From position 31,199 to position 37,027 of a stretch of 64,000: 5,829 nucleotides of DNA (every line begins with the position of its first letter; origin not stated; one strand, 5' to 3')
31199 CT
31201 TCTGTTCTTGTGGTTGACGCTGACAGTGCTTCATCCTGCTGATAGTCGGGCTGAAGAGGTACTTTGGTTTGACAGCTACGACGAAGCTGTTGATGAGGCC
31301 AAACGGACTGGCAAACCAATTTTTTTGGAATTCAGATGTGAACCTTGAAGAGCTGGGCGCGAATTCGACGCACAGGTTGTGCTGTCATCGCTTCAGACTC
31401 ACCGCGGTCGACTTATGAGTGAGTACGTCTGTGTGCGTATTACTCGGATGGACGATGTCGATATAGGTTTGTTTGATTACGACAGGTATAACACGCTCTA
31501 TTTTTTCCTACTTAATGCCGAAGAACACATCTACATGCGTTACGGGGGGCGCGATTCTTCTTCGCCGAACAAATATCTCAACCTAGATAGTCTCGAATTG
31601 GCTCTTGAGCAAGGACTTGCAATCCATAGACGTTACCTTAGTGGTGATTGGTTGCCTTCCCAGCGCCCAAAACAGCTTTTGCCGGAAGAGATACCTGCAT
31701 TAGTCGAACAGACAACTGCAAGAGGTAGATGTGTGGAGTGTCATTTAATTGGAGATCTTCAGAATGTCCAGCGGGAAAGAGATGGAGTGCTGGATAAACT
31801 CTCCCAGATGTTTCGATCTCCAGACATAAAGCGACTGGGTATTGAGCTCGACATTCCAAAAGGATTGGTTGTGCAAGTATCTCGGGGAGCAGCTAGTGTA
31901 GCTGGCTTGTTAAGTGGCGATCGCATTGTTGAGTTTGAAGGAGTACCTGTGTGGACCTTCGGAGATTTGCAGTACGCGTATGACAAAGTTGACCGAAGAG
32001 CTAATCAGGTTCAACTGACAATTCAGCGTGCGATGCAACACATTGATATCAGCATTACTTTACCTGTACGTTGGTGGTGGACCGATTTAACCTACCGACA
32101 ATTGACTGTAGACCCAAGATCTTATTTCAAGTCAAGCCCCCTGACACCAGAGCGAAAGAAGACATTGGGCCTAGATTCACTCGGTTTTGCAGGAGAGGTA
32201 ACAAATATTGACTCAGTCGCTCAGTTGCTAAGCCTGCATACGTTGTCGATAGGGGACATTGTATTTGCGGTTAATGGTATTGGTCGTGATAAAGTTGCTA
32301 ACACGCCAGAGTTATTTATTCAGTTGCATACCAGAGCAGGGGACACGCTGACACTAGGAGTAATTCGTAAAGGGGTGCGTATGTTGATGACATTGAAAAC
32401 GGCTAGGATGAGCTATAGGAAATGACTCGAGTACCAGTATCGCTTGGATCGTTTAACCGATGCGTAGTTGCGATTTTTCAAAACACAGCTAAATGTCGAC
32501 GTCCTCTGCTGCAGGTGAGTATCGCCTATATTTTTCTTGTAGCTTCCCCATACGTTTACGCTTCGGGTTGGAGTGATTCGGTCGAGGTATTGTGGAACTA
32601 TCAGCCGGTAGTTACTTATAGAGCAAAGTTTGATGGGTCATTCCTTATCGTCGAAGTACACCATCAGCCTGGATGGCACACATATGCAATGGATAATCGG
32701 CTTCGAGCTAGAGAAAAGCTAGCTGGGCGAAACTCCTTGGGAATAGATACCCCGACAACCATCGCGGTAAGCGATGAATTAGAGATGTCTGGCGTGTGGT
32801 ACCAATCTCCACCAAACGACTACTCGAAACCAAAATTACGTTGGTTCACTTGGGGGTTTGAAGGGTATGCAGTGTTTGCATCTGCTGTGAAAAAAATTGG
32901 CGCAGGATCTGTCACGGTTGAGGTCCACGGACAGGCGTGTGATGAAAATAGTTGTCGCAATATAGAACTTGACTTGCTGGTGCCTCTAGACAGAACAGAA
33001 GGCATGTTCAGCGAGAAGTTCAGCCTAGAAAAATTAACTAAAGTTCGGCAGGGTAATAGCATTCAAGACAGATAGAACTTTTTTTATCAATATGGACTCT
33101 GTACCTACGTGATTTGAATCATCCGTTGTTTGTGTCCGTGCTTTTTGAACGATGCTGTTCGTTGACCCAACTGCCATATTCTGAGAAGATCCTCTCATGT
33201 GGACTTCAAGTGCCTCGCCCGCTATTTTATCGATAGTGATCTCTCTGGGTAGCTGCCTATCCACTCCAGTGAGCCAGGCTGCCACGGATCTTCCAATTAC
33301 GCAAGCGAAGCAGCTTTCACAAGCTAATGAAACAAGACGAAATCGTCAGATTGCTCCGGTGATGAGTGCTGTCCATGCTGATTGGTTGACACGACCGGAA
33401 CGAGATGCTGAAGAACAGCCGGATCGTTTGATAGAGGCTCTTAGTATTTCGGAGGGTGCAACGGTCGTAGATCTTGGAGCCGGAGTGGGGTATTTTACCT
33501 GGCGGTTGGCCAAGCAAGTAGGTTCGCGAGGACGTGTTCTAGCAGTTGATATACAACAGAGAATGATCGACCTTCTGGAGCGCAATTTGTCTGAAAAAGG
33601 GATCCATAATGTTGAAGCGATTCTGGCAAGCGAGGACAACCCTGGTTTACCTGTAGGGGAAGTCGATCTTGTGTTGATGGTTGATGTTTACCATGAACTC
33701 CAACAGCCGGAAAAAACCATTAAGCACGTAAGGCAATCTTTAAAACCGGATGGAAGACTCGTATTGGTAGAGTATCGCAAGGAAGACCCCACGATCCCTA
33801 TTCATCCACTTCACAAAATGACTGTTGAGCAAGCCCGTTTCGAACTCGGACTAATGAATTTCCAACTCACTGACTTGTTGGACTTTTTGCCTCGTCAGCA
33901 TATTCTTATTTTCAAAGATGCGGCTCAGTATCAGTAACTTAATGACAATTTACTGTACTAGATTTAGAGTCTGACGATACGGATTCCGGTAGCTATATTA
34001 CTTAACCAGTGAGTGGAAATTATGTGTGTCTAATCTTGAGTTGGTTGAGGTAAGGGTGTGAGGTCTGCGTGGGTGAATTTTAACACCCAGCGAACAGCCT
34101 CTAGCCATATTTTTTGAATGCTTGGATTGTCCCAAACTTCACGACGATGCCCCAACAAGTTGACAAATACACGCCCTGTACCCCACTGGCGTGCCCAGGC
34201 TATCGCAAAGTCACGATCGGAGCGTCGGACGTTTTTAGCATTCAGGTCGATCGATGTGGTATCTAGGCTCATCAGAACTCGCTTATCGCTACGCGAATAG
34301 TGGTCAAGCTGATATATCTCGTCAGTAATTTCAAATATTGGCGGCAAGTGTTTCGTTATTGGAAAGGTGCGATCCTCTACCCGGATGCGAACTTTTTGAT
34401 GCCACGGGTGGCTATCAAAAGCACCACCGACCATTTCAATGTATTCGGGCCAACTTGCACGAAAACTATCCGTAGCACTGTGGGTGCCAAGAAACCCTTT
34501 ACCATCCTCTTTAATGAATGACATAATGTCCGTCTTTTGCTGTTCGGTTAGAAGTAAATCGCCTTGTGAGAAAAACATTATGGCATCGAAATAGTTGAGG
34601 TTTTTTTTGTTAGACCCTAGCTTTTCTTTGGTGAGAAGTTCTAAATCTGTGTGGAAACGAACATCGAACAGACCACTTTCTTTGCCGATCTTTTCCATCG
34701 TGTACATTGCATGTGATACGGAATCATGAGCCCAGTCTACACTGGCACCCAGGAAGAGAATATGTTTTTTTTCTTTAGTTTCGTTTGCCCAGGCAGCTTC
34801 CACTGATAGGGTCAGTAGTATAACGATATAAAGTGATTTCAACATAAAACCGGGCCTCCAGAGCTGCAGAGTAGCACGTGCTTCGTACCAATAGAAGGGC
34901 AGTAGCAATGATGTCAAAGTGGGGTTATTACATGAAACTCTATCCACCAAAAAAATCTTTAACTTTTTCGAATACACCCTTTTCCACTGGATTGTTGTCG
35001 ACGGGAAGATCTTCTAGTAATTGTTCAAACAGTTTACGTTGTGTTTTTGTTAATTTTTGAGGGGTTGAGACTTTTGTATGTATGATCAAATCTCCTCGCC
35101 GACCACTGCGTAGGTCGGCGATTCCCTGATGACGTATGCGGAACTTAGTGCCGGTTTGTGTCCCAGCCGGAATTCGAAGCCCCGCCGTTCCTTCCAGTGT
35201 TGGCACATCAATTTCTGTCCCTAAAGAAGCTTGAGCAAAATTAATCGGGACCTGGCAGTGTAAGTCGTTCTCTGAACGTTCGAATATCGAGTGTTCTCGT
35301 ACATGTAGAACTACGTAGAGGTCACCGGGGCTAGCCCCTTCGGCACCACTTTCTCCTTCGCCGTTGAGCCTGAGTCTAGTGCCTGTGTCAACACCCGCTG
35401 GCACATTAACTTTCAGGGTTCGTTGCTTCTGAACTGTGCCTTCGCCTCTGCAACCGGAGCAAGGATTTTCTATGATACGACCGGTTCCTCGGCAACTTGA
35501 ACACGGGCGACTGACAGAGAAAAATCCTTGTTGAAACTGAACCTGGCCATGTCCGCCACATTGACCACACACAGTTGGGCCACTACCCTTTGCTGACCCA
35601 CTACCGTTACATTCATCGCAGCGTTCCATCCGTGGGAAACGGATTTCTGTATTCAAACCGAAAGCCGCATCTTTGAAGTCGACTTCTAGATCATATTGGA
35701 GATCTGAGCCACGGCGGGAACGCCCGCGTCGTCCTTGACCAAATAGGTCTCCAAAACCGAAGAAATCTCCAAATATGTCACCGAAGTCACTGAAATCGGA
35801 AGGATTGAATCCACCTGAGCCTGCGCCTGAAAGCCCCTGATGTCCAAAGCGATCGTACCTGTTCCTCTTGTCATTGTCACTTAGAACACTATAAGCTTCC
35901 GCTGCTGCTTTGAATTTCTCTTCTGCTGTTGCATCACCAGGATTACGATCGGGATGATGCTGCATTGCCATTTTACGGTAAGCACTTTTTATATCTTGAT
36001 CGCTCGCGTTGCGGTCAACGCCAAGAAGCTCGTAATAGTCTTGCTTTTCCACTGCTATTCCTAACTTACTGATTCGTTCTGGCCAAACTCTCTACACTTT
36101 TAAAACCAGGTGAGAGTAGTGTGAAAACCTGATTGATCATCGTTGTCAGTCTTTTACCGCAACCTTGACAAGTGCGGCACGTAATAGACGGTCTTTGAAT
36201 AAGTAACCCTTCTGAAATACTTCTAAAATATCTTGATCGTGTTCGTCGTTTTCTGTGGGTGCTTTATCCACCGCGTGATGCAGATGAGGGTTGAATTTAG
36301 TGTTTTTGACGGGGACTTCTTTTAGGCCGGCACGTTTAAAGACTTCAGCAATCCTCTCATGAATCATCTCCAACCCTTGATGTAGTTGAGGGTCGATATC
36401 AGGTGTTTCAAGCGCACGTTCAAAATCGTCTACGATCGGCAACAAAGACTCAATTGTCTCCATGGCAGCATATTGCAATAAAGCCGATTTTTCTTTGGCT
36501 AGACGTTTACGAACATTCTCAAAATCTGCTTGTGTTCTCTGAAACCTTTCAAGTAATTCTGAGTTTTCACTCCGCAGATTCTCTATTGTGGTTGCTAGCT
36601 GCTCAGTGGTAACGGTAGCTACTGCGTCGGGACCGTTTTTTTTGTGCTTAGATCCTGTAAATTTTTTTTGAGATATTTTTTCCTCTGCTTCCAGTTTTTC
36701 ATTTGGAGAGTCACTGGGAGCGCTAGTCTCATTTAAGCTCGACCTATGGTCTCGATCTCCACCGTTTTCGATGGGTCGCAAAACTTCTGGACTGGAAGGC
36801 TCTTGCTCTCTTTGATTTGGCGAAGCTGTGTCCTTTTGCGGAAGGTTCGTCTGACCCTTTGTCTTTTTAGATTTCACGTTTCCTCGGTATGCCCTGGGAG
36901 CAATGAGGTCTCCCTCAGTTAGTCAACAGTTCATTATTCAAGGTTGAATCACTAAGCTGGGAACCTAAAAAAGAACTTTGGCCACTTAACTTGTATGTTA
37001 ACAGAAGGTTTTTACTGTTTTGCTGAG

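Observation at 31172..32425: Probable unannotated selenoprotein: exported thioredoxin-fold/PDZ protein with a CxxU (C-E-P-U) active site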

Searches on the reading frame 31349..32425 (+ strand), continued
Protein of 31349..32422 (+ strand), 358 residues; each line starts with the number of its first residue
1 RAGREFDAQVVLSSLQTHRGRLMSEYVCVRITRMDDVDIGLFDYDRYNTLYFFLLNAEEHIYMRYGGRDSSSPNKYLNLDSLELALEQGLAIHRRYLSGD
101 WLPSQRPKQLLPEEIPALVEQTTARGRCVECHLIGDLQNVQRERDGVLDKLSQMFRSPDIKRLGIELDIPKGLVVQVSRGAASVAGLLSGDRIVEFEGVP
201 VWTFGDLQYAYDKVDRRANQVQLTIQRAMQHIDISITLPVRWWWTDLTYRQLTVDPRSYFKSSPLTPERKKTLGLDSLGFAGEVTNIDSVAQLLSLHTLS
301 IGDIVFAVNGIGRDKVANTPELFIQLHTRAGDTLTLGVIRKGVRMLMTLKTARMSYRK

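Call 85: search_solved_structures(query=window:31349-32422:+, max_evalue=0.01)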
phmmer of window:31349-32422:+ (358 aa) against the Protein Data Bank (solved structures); distinct sequences matched with E-value up to 0.01: 3.
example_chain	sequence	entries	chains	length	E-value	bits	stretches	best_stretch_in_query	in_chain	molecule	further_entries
4jj0_A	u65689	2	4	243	0.00017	23.8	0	161-228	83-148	MamP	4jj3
7xft_A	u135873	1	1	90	0.0038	19.4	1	174-241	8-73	Putative zinc metalloprotease PA3649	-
7xfu_A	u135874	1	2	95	0.0047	19.1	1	174-241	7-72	Putative zinc metalloprotease PA3649,peptide GPAVLA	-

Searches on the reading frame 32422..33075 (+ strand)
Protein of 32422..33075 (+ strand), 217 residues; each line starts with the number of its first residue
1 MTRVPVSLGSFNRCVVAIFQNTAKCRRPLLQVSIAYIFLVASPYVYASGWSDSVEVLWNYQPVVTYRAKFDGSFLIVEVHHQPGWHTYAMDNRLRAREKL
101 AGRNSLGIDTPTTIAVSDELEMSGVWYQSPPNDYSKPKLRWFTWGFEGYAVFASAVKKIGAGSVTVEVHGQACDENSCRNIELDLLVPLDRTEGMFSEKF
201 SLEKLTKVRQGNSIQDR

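Call 36: search_protein_families(library=pfam, proteins=[window:32422-33075:+], max_evalue=0.001)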
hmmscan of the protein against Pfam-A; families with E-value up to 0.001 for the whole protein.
window:32422-33075:+ (217 aa): 0 families

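Call 40: search_protein_families(library=pfam, proteins=[window:32422-33072:+], max_evalue=5)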
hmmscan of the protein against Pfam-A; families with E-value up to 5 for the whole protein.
window:32422-33072:+ (217 aa): 1 family
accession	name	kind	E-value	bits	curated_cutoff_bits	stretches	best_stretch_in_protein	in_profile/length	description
PF11412.14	DsbD_N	-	0.034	14.6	25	1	68-178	15-107/119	Thiol:disulfide interchange protein DsbD, N-terminal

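Call 41: search_protein_families(library=ncbifam, proteins=[window:32422-33072:+], max_evalue=1)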
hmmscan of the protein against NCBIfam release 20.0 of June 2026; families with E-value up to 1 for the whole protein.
window:32422-33072:+ (217 aa): 0 families

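Call 71: search_solved_structures(query=A3, max_evalue=1, show_alignments=1)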
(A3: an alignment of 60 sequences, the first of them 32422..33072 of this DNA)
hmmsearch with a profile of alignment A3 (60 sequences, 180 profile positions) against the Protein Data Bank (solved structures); distinct sequences matched with E-value up to 1: 0.

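Call 72: search_protein_families(library=pfam, alignment_id=A3, max_evalue=0.01)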
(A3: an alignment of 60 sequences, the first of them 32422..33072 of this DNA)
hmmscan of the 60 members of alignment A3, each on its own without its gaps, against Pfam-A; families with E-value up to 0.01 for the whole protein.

A. member 1, window:32422-33072:+ (217 aa): 0 families

B. families by the number of members that match (of 60 scanned): 2 families
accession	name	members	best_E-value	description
PF11412.14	DsbD_N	40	8.5e-06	Thiol:disulfide interchange protein DsbD, N-terminal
PF07419.17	PilM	1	0.006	PilM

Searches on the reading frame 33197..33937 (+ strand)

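Call 36: search_protein_families(library=pfam, proteins=[window:33197-33937:+], max_evalue=0.001)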
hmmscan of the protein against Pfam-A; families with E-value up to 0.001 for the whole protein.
window:33197-33937:+ (246 aa): 19 families
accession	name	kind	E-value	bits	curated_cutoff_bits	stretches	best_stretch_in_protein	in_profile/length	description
PF13847.12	Methyltransf_31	-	4.7e-17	62.5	27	1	85-200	2-119/145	Methyltransferase domain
PF13649.12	Methyltransf_25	-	6.1e-16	59.3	27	1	90-186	1-97/97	Methyltransferase domain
PF08242.18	Methyltransf_12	-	8.3e-16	59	30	1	91-188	1-98/98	Methyltransferase domain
PF08241.18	Methyltransf_11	-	1e-14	55.4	21.2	1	91-190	1-95/95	Methyltransferase domain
PF13489.12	Methyltransf_23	-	2.6e-14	53.7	27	1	70-204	4-124/164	Methyltransferase domain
PF01209.24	Ubie_methyltran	-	4e-12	46.4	20.1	1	82-196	43-157/233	ubiE/COQ5 methyltransferase family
PF05175.20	MTS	-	1e-09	38.7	23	1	78-195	23-143/170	Methyltransferase small domain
PF01135.25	PCMT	-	3.4e-08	33.9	20.3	1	78-143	65-130/210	Protein-L-isoaspartate(D-aspartate) O-methyltransferase (PCMT)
PF02475.24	TRM5-TYW2_MTfase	-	1.9e-07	31.6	28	1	81-180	31-129/164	TRM5/TYW2 methyltransferase domain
PF01728.25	FtsJ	-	5.9e-07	30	24.1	1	80-179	14-113/181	FtsJ-like methyltransferase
PF08003.17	Methyltransf_9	-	1.1e-06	28.3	23.8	1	72-190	101-217/315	Protein of unknown function (DUF1698)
PF10294.15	Methyltransf_16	-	1.1e-05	25.7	21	1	83-195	43-159/174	Lysine methyltransferase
PF00398.26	RrnaAD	-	2.4e-05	24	24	1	77-138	21-77/263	Ribosomal RNA adenine dimethylase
PF01269.23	Fibrillarin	-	6.3e-05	22.7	27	1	79-192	64-177/227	Fibrillarin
PF13679.12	Methyltransf_32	-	0.00016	22.1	27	1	84-133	23-75/143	Methyltransferase domain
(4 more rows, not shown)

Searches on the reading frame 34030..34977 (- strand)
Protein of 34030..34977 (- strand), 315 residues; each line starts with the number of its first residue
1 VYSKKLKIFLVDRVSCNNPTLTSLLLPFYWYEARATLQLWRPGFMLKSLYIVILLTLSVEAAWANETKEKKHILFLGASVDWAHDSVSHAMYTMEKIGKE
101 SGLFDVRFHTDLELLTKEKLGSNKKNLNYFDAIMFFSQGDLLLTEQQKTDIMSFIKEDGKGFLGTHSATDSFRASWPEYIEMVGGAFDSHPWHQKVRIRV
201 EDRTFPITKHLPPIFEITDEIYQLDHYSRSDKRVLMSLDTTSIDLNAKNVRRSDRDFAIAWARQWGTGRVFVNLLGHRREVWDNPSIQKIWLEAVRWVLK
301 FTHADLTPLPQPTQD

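Call 36: search_protein_families(library=pfam, proteins=[window:34030-34977:-], max_evalue=0.001)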
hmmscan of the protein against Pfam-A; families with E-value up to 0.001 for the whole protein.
window:34030-34977:- (315 aa): 1 family
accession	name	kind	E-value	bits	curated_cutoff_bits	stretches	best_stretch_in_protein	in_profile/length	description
PF06283.17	ThuA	-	1e-43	150.5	33.4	1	74-298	3-209/209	Trehalose utilisation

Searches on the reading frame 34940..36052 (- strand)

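Call 36: search_protein_families(library=pfam, proteins=[window:34940-36052:-], max_evalue=0.001)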
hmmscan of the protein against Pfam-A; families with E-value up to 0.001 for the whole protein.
window:34940-36052:- (370 aa): 4 families
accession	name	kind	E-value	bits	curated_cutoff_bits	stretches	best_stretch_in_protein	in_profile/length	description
PF01556.23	DnaJ_C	-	2e-50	171.2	26.6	1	118-331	1-152/152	DnaJ C terminal domain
PF00226.36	DnaJ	-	5.9e-27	94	27.8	1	5-67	1-63/63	DnaJ domain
PF00684.25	DnaJ_CXXCXGXG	-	8.2e-14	52.1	32.7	1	145-205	1-65/65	DnaJ central domain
PF15777.11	Anti-TRAP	-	2.1e-06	28.1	32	1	137-176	4-47/59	Tryptophan RNA-binding attenuator protein inhibitory protein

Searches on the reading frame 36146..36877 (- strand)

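Call 36: search_protein_families(library=pfam, proteins=[window:36146-36877:-], max_evalue=0.001)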
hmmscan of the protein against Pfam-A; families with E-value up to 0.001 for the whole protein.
window:36146-36877:- (243 aa): 1 family
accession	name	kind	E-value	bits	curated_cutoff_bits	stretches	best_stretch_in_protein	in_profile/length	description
PF01025.24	GrpE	-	1.1e-42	146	25.8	1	88-240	10-164/165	GrpE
